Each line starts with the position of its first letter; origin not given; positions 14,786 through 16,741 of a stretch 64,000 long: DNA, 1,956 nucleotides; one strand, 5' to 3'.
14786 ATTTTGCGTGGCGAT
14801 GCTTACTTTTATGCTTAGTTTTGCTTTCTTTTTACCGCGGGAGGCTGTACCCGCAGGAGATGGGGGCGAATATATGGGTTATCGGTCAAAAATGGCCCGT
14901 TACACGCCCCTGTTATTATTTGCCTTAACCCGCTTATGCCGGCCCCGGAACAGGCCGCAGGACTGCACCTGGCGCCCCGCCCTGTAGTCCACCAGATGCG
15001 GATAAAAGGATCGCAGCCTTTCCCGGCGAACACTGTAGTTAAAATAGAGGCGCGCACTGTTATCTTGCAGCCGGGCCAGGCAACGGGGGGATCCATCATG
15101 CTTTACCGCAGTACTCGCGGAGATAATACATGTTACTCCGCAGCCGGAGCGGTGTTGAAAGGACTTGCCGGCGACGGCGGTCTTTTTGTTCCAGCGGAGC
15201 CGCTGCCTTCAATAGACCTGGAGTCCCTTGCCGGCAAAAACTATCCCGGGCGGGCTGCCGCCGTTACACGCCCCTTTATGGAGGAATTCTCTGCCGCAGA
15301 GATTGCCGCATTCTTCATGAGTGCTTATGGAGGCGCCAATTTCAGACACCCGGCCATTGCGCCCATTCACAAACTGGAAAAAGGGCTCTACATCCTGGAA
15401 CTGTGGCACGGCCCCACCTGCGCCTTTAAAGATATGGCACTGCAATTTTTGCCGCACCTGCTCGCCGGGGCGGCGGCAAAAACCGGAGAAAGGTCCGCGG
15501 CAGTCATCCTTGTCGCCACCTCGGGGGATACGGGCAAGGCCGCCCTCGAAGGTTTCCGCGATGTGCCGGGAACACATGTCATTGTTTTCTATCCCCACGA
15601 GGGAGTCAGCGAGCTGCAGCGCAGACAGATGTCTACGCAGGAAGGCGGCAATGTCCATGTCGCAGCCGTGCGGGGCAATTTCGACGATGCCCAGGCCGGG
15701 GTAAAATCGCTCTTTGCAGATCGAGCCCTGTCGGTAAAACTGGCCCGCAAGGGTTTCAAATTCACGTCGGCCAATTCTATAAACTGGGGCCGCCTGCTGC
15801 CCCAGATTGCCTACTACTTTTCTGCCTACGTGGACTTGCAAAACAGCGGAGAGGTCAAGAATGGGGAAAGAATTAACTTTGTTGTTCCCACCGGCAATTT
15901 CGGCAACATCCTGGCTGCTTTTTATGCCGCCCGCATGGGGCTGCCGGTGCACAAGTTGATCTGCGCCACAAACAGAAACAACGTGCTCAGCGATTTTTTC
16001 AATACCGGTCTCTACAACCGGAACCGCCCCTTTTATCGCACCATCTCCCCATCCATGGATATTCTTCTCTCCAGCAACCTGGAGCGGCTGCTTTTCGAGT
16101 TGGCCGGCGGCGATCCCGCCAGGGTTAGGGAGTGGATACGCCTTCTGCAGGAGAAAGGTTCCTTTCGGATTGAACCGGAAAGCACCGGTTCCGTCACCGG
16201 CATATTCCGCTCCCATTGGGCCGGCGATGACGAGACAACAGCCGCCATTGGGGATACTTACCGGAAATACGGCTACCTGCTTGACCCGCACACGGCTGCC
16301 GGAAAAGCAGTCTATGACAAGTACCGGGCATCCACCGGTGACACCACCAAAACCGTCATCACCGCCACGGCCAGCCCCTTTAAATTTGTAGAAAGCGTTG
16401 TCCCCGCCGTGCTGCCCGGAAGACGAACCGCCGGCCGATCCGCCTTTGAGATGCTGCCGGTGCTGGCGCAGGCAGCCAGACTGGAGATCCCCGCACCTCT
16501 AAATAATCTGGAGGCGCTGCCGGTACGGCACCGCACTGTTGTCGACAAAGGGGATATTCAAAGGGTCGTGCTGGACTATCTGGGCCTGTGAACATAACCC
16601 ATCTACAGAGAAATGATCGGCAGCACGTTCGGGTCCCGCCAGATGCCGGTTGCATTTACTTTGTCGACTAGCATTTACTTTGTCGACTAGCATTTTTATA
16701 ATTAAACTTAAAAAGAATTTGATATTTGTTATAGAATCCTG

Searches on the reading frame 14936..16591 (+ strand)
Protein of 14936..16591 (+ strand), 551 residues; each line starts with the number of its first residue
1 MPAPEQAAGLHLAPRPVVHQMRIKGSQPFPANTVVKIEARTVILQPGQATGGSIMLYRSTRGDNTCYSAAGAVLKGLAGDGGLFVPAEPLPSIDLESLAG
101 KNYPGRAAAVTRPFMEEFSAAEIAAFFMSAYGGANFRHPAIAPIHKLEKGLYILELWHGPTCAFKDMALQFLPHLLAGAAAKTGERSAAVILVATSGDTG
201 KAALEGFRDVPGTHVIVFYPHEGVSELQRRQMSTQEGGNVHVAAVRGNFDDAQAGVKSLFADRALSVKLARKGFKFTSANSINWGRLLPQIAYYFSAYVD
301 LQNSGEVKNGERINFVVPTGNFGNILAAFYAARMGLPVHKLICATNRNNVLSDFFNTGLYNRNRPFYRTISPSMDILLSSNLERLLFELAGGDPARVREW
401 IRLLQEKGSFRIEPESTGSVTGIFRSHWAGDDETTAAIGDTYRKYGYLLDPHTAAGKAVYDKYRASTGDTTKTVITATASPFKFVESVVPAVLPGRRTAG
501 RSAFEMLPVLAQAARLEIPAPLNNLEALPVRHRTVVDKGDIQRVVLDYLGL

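Call 21: search_protein_families(library=pfam, proteins=[window:14936-16591:+], max_evalue=0.00001)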
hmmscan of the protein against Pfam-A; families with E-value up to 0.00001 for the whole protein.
window:14936-16591:+ (551 aa): 2 families
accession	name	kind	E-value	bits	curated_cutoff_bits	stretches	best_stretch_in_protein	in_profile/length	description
PF00291.31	PALP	-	5.3e-18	65.8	35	1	145-420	20-272/295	Pyridoxal-phosphate dependent enzyme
PF14821.11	Thr_synth_N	-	5e-14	52.6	25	1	57-131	2-79/79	Threonine synthase N terminus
